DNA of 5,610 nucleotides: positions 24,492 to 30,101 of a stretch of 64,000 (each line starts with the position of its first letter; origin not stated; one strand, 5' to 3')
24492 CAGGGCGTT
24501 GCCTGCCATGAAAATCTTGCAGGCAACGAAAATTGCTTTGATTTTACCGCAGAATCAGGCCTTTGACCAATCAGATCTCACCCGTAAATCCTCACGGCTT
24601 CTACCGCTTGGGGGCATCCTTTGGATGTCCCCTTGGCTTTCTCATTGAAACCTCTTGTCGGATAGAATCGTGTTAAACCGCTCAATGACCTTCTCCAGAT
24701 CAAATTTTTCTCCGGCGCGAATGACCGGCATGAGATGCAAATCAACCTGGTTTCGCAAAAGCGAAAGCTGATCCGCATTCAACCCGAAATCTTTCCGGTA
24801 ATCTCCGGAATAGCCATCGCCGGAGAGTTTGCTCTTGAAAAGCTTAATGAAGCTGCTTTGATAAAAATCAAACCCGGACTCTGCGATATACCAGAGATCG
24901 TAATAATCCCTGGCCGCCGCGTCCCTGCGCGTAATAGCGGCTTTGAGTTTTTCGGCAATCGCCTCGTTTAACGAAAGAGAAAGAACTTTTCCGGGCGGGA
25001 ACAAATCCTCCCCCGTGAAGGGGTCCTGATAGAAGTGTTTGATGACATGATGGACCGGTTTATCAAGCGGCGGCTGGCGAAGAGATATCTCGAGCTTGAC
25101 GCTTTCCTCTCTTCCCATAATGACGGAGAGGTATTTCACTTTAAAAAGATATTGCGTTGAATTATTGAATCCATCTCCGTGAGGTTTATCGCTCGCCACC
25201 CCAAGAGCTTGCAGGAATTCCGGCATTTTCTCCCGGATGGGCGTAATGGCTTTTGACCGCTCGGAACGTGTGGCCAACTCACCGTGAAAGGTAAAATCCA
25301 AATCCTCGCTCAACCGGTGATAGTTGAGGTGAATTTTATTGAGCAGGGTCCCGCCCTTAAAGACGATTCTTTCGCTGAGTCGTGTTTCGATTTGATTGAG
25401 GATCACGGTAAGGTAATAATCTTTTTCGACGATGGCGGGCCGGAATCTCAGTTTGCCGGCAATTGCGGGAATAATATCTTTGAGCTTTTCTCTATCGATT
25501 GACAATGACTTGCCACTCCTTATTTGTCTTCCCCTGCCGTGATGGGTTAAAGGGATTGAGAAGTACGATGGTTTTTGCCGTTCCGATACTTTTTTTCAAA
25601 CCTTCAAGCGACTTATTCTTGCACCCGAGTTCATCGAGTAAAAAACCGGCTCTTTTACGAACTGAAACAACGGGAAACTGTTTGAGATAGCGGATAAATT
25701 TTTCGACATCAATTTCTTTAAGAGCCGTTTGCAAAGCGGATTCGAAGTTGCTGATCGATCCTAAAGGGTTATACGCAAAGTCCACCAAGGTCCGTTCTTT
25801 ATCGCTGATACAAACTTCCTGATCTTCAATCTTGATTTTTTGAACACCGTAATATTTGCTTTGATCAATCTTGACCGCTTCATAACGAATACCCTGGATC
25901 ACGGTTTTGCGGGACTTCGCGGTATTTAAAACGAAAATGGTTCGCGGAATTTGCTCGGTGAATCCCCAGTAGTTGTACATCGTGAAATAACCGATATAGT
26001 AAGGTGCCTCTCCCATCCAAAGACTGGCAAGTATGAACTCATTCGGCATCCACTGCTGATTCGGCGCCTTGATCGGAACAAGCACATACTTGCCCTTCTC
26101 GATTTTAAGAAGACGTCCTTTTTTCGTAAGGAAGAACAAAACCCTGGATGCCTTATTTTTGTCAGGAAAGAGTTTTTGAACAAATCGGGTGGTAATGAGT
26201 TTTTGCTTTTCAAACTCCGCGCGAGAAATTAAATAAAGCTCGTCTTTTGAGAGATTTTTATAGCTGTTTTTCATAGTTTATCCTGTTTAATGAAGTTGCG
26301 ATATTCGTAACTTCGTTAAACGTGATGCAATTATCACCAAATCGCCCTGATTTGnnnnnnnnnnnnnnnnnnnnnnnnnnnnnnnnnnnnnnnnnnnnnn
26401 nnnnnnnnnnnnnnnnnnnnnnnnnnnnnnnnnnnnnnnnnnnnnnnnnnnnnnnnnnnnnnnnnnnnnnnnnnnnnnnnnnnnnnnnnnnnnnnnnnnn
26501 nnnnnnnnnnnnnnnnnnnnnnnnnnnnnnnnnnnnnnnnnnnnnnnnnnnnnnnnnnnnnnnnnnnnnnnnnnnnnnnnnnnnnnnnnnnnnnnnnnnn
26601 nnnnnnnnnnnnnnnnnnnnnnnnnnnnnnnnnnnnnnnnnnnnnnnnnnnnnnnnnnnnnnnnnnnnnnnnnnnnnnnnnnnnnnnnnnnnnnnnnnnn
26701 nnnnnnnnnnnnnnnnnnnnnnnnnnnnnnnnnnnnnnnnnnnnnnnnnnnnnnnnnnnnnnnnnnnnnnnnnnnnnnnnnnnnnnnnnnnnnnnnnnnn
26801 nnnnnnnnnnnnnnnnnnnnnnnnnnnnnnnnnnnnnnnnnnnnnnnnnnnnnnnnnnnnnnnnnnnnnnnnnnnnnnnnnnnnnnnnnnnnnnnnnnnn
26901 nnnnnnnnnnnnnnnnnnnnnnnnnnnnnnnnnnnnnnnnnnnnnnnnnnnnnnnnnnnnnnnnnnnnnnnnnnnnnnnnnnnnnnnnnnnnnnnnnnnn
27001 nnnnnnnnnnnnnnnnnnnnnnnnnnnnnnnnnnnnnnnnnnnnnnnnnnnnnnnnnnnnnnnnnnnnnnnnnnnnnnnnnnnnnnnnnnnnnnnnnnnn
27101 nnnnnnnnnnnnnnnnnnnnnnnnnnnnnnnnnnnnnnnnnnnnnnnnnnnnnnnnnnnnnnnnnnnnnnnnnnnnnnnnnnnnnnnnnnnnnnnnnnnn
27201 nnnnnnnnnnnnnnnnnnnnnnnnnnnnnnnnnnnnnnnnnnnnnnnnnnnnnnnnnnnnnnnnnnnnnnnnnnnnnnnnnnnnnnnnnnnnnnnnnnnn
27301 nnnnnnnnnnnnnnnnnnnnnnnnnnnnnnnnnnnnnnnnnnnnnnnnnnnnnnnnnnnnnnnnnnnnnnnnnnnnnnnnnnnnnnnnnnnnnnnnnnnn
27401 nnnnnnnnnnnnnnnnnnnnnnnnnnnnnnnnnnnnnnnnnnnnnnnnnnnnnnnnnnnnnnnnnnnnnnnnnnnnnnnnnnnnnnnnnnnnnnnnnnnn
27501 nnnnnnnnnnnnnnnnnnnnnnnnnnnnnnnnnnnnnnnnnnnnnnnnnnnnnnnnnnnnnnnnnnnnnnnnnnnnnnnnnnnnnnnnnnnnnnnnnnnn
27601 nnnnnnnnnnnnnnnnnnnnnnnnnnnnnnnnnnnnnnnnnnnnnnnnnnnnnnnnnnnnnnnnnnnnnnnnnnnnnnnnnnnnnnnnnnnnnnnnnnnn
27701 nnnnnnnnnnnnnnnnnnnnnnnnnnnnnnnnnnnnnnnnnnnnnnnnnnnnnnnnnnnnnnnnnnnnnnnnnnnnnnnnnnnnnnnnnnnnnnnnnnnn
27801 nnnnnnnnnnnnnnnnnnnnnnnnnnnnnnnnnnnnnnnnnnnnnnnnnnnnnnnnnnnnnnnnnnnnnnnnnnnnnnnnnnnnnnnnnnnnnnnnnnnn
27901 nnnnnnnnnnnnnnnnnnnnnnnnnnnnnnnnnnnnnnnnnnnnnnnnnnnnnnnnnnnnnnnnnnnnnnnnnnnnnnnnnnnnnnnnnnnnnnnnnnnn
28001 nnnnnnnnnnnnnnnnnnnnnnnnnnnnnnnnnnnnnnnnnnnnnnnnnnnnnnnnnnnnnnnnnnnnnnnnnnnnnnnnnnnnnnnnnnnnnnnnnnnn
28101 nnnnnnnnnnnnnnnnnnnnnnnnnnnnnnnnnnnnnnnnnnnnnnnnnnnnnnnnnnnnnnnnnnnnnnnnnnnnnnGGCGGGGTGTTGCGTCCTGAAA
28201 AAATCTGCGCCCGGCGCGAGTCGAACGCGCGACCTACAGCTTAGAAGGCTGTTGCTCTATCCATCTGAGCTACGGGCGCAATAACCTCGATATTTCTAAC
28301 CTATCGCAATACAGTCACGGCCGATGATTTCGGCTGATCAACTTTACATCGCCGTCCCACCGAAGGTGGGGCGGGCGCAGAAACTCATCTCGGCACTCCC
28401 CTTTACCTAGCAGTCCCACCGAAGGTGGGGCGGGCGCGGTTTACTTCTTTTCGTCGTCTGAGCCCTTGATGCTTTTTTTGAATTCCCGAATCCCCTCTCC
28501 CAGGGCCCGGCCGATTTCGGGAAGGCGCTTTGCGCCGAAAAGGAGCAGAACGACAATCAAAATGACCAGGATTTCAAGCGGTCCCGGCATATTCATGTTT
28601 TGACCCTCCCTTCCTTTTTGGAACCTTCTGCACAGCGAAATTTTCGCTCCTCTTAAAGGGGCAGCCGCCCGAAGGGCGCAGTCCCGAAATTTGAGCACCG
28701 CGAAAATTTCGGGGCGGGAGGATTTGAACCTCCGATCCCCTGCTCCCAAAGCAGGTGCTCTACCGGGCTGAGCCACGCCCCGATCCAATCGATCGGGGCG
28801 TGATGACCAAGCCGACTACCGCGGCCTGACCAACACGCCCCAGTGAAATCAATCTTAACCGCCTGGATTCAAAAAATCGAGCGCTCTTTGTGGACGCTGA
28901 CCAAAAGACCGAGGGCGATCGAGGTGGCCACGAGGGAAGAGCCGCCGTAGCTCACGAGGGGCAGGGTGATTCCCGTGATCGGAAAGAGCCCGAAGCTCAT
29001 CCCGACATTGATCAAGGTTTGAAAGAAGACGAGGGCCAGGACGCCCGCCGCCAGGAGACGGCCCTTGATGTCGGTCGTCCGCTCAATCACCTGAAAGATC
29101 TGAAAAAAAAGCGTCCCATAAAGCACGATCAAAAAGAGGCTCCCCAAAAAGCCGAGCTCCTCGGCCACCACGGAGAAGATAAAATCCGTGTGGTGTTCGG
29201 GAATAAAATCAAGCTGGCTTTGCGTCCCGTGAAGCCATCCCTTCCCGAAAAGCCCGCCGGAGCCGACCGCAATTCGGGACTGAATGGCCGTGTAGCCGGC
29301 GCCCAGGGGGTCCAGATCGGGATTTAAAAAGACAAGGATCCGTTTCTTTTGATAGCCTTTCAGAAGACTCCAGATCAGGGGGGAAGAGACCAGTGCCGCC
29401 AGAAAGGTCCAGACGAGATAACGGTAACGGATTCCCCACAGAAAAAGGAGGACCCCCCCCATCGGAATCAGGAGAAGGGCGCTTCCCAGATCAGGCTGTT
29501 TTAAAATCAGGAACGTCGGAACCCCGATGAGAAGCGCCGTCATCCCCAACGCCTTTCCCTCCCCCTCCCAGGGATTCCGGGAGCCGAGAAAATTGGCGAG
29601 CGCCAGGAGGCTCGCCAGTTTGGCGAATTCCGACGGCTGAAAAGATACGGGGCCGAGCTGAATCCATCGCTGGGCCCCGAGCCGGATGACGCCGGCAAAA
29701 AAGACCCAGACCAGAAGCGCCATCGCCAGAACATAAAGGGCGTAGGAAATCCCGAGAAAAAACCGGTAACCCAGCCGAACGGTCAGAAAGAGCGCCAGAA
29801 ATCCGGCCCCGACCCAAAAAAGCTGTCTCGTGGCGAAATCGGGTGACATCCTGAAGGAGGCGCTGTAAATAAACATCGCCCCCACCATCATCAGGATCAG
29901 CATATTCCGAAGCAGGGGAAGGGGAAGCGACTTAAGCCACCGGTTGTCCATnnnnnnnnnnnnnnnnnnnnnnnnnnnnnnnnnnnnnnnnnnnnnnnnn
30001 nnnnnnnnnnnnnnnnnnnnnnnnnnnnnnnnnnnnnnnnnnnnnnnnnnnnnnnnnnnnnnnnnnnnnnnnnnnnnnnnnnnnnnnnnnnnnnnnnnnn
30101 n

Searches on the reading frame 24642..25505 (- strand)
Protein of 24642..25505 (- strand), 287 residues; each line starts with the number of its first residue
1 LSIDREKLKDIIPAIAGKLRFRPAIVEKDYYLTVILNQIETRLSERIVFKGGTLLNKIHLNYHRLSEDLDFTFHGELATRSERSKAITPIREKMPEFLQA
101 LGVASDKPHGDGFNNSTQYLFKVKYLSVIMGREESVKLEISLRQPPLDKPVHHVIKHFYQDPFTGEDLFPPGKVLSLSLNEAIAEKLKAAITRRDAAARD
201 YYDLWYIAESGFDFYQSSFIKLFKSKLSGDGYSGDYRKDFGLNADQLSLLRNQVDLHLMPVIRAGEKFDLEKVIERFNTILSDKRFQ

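Call 24: search_protein_families(library=pfam, proteins=[window:24642-25505:-], max_evalue=0.01)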
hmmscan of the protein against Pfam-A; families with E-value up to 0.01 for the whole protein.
window:24642-25505:- (287 aa): 1 family
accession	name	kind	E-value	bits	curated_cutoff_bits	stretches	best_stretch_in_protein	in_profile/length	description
PF08843.17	AbiEii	-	1.8e-30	107.1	22.5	1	42-239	10-192/238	Nucleotidyl transferase AbiEii toxin, Type IV TA system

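Call 27: find_encoding_contigs(protein=window:24642-25505:-, flank=10000, max_places=10)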
Protein window:24642-25505:- (287 aa): 1 contig read that carries it; 1 place shown.
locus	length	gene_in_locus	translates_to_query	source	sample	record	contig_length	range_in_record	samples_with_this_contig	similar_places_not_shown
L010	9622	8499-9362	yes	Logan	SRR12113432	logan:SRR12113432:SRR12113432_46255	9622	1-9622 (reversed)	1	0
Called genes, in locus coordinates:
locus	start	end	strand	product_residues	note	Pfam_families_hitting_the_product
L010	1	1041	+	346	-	?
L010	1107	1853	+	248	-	PF04085:MreC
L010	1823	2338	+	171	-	-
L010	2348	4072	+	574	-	PF03717:PBP_dimer, PF00905:Transpeptidase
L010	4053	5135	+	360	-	PF01098:FTSW_RODA_SPOVE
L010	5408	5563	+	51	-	PF02416:TatA_B_E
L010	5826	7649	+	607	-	PF02446:Glyco_hydro_77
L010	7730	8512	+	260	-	-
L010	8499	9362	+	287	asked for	PF08843:AbiEii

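Call 70: search_protein_families(library=padloc, proteins=[window:24642-25505:-], max_evalue=0.001)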
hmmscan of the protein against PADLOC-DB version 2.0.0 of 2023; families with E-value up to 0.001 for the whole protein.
window:24642-25505:- (287 aa): 31 families (the best 25 are shown)
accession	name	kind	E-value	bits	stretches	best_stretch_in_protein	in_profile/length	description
PDLC02304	AbiEii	-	4e-38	129.8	1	10-282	5-256/260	AbiEii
PDLC02323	AbiEii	-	5.6e-27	92.9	1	3-209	2-185/248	AbiEii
PDLC02321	AbiEii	-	2e-26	91.3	1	23-283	19-288/296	AbiEii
PDLC02292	AbiEii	-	1.5e-25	88.6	1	4-210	6-208/283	AbiEii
PDLC02305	AbiEii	-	3e-25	87.1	1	13-282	9-257/306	AbiEii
PDLC02289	AbiEii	-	2.2e-23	81.2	1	4-213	10-220/309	AbiEii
PDLC02297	AbiEii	-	8.1e-21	72.6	1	6-200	2-200/307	AbiEii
PDLC02302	AbiEii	-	1.1e-17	62.4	1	16-200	16-202/313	AbiEii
PDLC02317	AbiEii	-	2.9e-17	60.7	1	12-204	7-199/396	AbiEii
PDLC02294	AbiEii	-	4.4e-16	57.5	1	25-277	21-252/260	AbiEii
PDLC02318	AbiEii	-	6.8e-16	56.5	1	29-213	23-189/280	AbiEii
PDLC02322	AbiEii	-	3e-15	54.5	1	6-98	10-101/324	AbiEii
PDLC02316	AbiEii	-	1.3e-14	52.4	1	4-93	6-96/314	AbiEii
PDLC02288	AbiEii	-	4.5e-13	46.7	1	5-215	10-210/294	AbiEii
PDLC02303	AbiEii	-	5.4e-13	46.9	1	23-77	17-71/249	AbiEii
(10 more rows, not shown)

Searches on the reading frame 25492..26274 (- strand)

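Call 24: search_protein_families(library=pfam, proteins=[window:25492-26274:-], max_evalue=0.01)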
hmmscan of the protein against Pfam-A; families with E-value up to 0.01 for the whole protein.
window:25492-26274:- (260 aa): 1 family
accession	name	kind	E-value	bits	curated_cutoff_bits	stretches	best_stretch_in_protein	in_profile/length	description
PF09407.15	AbiEi_1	-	8.2e-09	36.2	22.2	1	83-215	9-142/142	AbiEi antitoxin C-terminal domain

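Call 70: search_protein_families(library=padloc, proteins=[window:25492-26274:-], max_evalue=0.001)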
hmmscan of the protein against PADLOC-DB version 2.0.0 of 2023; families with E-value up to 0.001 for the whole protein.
window:25492-26274:- (260 aa): 25 families
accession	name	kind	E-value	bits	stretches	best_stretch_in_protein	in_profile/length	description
PDLC02267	AbiEi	-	2.6e-52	175.8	1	7-259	1-241/252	AbiEi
PDLC02271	AbiEi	-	1.7e-25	87.7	1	31-231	29-234/263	AbiEi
PDLC02266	AbiEi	-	2.6e-24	84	1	30-260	22-252/258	AbiEi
PDLC02276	AbiEi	-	7.2e-24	82.7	1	22-219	13-211/270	AbiEi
PDLC02282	AbiEi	-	1.7e-23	81.3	1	31-260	23-254/260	AbiEi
PDLC02270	AbiEi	-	1.5e-21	74.6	1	21-258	7-253/265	AbiEi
PDLC02269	AbiEi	-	7.5e-21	72.6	1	20-258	6-236/251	AbiEi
PDLC02287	AbiEi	-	9.6e-19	65.9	1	24-221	10-203/253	AbiEi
PDLC02252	AbiEi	-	2.5e-13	48.2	1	26-259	17-252/259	AbiEi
PDLC02273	AbiEi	-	1e-12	46.6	1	40-207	31-199/205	AbiEi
PDLC02275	AbiEi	-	5.9e-12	44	1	30-202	12-174/184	AbiEi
PDLC02272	AbiEi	-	1.9e-11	42.2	1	18-214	7-196/200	AbiEi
PDLC02225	AbiEi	-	1.7e-08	32.4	1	41-203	30-184/198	AbiEi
PDLC02226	AbiEi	-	2.8e-08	31.8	1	37-136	29-128/202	AbiEi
PDLC02265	AbiEi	-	4.4e-08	31.1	1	43-187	29-169/198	AbiEi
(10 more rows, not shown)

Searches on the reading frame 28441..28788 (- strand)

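Call 24: search_protein_families(library=pfam, proteins=[window:28441-28788:-], max_evalue=0.01)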
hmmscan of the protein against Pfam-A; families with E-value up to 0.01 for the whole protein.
window:28441-28788:- (115 aa): 1 family
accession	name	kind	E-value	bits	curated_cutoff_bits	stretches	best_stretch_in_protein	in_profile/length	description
PF02416.21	TatA_B_E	-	6.5e-21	73.8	21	1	69-114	2-47/53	mttA/Hcf106 family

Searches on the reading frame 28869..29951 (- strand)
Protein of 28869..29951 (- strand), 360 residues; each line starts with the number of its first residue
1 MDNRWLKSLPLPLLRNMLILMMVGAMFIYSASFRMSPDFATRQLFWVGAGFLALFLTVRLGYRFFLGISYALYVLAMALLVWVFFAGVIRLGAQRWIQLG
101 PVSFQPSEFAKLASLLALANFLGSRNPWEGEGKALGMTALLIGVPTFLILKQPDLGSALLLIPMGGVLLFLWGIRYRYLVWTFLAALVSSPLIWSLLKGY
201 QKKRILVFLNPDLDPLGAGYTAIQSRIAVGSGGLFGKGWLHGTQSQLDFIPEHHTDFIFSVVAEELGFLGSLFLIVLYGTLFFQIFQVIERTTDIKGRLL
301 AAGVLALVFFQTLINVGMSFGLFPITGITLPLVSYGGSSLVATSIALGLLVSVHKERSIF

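Call 24: search_protein_families(library=pfam, proteins=[window:28869-29951:-], max_evalue=0.01)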
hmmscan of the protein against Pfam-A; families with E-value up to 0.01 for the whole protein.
window:28869-29951:- (360 aa): 1 family
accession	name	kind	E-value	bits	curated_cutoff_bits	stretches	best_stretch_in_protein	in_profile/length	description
PF01098.24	FTSW_RODA_SPOVE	-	7.3e-97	325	26.4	1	17-357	8-354/356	Cell cycle protein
